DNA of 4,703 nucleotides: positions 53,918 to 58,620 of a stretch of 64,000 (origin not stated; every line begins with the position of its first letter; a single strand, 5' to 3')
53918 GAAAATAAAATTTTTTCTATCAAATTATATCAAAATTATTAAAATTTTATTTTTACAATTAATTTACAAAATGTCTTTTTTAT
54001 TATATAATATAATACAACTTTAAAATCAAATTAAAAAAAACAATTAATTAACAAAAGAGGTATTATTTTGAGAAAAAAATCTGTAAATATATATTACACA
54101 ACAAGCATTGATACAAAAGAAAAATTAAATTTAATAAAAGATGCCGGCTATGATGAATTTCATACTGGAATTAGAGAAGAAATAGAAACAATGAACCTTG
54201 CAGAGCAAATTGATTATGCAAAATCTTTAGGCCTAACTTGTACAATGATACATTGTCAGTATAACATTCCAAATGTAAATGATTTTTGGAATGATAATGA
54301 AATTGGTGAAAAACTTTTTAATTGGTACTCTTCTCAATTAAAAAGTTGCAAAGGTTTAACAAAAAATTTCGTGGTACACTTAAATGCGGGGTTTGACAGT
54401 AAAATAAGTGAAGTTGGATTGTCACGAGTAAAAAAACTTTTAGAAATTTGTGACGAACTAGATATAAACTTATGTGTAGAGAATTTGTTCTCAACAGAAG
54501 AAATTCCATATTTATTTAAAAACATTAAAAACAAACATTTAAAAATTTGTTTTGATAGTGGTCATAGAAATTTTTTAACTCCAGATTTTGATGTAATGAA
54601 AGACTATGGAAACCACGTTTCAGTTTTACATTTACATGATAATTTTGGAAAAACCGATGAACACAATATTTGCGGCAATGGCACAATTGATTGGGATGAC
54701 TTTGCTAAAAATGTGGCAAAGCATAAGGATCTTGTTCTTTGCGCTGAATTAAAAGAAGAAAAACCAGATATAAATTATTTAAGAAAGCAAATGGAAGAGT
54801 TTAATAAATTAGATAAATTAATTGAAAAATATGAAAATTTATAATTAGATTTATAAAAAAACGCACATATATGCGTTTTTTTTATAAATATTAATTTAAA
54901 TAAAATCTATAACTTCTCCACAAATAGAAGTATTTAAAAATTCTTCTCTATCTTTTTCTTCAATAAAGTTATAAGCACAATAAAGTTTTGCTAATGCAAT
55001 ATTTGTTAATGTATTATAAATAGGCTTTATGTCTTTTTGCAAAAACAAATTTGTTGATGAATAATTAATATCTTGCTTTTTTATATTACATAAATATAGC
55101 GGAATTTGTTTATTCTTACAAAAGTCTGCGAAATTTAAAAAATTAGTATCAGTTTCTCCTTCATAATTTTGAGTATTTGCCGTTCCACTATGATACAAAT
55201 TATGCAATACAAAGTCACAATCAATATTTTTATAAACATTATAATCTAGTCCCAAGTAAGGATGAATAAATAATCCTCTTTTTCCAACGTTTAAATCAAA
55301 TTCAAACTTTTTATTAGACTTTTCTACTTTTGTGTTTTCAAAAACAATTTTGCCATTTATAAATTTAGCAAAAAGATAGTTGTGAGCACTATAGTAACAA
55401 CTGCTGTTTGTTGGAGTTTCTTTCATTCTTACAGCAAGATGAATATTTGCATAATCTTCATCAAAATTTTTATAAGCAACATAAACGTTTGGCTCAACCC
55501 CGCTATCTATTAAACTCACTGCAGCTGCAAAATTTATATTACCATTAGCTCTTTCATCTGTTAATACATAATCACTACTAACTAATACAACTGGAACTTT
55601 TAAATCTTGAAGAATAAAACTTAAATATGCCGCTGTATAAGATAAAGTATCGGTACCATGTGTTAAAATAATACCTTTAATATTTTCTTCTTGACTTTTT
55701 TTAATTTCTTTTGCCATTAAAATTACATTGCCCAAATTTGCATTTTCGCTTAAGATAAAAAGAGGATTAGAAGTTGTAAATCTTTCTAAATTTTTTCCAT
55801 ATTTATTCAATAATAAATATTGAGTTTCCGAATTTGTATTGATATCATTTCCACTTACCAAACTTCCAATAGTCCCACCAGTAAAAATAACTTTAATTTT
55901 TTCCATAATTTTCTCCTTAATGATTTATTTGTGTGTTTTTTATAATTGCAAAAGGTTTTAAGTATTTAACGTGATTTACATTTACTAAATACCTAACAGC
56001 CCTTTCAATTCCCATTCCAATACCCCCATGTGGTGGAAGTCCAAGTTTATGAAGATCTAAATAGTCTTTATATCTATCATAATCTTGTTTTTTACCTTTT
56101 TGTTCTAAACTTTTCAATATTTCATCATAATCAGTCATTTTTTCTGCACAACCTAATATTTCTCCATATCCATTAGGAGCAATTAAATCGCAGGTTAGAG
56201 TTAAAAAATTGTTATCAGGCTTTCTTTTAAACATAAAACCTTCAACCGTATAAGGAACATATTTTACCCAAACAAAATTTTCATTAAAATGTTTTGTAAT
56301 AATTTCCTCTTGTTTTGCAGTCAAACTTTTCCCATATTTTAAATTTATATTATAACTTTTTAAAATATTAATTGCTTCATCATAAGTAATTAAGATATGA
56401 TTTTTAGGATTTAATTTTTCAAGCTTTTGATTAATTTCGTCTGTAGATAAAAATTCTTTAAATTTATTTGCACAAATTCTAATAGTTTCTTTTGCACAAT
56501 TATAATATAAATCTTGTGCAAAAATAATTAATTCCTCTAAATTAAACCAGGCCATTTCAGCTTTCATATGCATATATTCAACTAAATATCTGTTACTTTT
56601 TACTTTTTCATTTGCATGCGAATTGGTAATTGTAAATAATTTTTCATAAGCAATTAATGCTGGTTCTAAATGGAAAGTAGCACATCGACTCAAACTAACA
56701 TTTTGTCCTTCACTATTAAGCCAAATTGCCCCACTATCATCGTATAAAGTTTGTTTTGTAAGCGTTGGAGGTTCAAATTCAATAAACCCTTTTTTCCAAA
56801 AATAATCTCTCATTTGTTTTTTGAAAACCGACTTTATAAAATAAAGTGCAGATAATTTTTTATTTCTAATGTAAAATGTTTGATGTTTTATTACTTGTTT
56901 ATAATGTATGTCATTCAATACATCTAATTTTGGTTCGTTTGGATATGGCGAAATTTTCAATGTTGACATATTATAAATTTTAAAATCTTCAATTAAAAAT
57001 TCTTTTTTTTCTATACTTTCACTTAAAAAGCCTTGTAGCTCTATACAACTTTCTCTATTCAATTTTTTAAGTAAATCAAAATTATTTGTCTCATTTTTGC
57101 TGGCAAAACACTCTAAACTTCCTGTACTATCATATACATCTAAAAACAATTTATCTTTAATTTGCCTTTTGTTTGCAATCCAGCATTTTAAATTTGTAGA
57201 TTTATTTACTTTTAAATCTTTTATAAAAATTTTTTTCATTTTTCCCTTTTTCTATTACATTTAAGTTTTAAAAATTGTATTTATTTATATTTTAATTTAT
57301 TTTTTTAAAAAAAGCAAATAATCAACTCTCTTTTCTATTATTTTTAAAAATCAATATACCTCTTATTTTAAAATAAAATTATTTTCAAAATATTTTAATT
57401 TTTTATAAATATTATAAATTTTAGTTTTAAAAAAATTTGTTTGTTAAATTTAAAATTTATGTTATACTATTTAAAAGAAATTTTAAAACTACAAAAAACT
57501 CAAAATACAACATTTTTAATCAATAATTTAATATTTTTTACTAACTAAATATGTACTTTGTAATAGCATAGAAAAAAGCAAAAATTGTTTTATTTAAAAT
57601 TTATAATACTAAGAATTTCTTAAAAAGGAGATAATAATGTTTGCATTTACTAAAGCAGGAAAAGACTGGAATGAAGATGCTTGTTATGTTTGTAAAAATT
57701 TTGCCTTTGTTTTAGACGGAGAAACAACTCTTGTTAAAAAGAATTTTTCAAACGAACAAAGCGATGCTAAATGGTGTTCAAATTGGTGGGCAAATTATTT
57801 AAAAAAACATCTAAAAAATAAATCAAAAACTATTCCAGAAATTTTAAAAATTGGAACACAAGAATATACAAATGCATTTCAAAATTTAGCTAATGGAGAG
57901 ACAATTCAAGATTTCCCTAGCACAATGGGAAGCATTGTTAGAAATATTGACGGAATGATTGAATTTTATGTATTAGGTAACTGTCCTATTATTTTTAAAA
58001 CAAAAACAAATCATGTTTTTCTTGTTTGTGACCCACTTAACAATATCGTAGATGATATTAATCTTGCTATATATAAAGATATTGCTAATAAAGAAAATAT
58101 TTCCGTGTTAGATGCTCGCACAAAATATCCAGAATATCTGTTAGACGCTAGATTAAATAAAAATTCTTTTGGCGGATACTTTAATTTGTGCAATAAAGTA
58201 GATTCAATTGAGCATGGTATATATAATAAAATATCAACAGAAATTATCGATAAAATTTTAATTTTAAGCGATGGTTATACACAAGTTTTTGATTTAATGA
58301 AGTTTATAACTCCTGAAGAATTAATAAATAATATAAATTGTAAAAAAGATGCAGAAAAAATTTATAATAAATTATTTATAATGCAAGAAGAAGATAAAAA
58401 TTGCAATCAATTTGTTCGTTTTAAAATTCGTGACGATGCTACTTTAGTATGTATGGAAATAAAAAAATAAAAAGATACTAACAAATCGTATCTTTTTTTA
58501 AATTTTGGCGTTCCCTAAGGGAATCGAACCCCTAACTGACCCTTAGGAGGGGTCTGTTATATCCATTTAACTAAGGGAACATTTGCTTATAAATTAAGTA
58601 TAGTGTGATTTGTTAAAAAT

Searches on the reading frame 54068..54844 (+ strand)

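Call 13: search_protein_families(library=ncbifam, proteins=[window:54068-54844:+])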
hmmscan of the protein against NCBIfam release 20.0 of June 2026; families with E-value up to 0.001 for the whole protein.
window:54068-54844:+ (258 aa): 2 families
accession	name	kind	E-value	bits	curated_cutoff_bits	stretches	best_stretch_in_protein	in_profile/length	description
NF041277.1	coba_remo_CbiR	equivalog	8e-08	32.1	105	1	99-200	100-204/249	cobamide remodeling phosphodiesterase CbiR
NF002198.0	PRK01060.1-3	equivalog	0.00084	19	244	0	100-242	94-252/253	deoxyribonuclease IV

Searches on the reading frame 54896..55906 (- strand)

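Call 13: search_protein_families(library=ncbifam, proteins=[window:54896-55906:-])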
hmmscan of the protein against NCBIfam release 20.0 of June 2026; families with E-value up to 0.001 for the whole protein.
window:54896-55906:- (336 aa): 6 families
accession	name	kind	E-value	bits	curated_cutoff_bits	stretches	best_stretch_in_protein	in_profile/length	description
TIGR00519.1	asnASE_I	subfamily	9.9e-30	103.6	260.5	1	1-228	1-232/337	type I asparaginase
TIGR02153.1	gatD_arch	equivalog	2e-25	89.4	324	1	2-332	63-399/405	Glu-tRNA(Gln) amidotransferase subunit GatD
NF003217.0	PRK04183.1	equivalog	2.3e-25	89.1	310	1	2-227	76-307/420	Glu-tRNA(Gln) amidotransferase subunit GatD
NF006998.0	PRK09461.1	equivalog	4.4e-14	52.5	376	1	3-131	5-137/337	asparaginase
TIGR00520.1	asnASE_II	subfamily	1.7e-13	50.2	314.3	1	4-210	27-236/352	type II asparaginase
NF008304.0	PRK11096.1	equivalog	6.7e-11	41.3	506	1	55-229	82-246/348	L-asparaginase 2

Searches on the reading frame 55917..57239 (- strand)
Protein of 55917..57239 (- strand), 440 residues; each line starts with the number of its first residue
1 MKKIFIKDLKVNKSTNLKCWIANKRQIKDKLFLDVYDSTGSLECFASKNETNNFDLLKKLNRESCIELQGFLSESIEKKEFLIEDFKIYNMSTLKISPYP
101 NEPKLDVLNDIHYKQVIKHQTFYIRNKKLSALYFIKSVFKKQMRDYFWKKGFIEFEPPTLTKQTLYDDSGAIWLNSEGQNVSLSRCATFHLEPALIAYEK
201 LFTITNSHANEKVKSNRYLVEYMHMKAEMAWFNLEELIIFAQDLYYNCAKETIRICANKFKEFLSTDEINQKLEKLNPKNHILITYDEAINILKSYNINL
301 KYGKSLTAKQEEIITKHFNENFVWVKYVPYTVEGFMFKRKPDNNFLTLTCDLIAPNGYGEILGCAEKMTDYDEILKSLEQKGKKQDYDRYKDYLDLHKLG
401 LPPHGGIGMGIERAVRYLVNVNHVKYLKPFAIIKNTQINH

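Call 13: search_protein_families(library=ncbifam, proteins=[window:55917-57239:-])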
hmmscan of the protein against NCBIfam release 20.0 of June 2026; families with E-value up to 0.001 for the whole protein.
window:55917-57239:- (440 aa): 16 families
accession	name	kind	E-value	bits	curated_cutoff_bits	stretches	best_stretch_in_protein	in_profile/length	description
NF003037.0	PRK03932.1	equivalog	2.6e-66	224.4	414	1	3-433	8-445/451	asparagine--tRNA ligase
TIGR00457.1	asnS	equivalog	6.9e-59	199.8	342.6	1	9-433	13-449/455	asparagine--tRNA ligase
NF003483.0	PRK05159.1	equivalog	6.9e-48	163.6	353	1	6-430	8-429/438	aspartate--tRNA(Asn) ligase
TIGR00458.1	aspS_nondisc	equivalog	1.1e-31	110.3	368.4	1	10-425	10-414/428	aspartate--tRNA(Asn) ligase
NF005054.0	PRK06462.1-4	equivalog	3.3e-28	98.7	309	1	114-433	6-311/318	asparagine synthetase A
NF005052.0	PRK06462.1-1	equivalog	3.4e-28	98.7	368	1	116-432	32-345/353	asparagine synthetase A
NF001750.0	PRK00476.1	equivalog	2.8e-22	78.8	443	2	8-164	14-175/590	aspartate--tRNA ligase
TIGR00459.1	aspS_bact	equivalog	5.1e-19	68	373.85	1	5-164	6-170/586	aspartate--tRNA ligase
NF001756.1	PRK00484.1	subfamily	8.9e-19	67.5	468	1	16-434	55-486/488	lysine--tRNA ligase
TIGR00499.1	lysS_bact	equivalog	6.6e-13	48.1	427.6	2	12-310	53-348/496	lysine--tRNA ligase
NF005053.0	PRK06462.1-3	equivalog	8.9e-12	45.2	322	1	186-428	24-262/274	asparagine synthetase A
NF009101.0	PRK12445.1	subfamily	8.8e-08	31.1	1026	1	95-426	149-494/505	lysine--tRNA ligase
NF002821.0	PRK02983.1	equivalog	1.9e-07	29.5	742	0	16-161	663-806/1102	bifunctional lysylphosphatidylglycerol synthetase/lysine--tRNA ligase LysX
TIGR00462.1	genX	equivalog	3.9e-06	26.5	286.9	0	356-425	231-299/304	EF-P lysine aminoacylase EpmA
NF006828.0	PRK09350.1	equivalog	6.6e-06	25.6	264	0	356-431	247-321/325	elongation factor P--(R)-beta-lysine ligase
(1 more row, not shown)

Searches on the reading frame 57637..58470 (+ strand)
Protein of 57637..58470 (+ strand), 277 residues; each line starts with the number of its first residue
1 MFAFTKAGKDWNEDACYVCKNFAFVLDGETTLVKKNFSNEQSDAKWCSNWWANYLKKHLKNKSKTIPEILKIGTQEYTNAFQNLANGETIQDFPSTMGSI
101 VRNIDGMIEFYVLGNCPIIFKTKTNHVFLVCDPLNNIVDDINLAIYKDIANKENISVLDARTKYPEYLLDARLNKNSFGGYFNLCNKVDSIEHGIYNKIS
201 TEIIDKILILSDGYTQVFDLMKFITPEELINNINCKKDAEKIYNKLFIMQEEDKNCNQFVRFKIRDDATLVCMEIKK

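Call 13: search_protein_families(library=ncbifam, proteins=[window:57637-58470:+])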
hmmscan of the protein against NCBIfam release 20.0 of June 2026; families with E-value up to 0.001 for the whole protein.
window:57637-58470:+ (277 aa): 0 families

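Call 29: search_protein_families(library=pfam, proteins=[window:57637-58470:+], max_evalue=0.001)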
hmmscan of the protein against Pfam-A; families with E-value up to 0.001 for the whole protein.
window:57637-58470:+ (277 aa): 1 family
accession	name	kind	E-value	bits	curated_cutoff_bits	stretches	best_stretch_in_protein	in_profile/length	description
PF13672.11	PP2C_2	-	2e-05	24.7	24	1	12-218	12-178/209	Protein phosphatase 2C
